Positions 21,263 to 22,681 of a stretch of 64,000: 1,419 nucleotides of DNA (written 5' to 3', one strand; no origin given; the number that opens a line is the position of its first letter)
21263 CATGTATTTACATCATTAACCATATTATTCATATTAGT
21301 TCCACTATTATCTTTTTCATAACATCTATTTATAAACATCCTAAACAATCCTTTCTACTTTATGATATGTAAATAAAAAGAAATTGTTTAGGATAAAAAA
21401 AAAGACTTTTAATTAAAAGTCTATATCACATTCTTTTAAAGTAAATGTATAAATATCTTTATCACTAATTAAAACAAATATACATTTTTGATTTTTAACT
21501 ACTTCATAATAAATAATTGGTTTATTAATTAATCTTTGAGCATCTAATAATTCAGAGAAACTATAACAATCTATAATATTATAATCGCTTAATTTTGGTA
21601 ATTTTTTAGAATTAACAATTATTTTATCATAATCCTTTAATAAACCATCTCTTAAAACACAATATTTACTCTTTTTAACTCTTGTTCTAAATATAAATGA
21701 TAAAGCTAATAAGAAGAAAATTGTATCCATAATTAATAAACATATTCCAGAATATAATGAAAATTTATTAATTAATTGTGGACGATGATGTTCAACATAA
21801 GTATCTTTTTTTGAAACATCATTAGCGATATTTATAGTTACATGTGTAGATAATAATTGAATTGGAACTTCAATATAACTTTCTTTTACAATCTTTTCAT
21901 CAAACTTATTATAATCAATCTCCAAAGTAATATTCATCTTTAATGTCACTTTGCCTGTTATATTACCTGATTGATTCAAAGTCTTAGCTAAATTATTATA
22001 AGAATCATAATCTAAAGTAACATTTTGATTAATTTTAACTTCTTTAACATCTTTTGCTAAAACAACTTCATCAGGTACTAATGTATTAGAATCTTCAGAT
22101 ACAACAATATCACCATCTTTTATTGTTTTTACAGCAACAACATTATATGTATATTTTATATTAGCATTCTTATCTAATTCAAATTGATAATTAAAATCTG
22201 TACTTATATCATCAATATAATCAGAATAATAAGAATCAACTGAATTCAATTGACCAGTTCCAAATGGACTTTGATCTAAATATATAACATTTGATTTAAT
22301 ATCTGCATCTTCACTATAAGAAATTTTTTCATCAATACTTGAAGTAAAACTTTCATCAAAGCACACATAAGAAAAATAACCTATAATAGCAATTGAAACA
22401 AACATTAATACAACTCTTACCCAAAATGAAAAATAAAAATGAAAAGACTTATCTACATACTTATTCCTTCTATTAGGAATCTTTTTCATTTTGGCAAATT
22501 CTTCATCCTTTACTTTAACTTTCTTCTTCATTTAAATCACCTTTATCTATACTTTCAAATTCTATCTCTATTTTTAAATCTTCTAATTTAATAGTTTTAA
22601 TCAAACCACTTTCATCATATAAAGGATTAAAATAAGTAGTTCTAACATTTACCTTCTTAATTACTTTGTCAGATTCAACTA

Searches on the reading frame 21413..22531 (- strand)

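Call 47: search_protein_families(library=pfam, proteins=[window:21413-22531:-], max_evalue=0.00001)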
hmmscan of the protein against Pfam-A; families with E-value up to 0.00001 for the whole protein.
window:21413-22531:- (372 aa): 1 family
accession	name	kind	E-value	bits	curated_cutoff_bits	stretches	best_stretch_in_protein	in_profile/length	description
PF17231.7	DUF5305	-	3.5e-08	33.6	29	1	155-363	11-217/217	Family of unknown function (DUF5305)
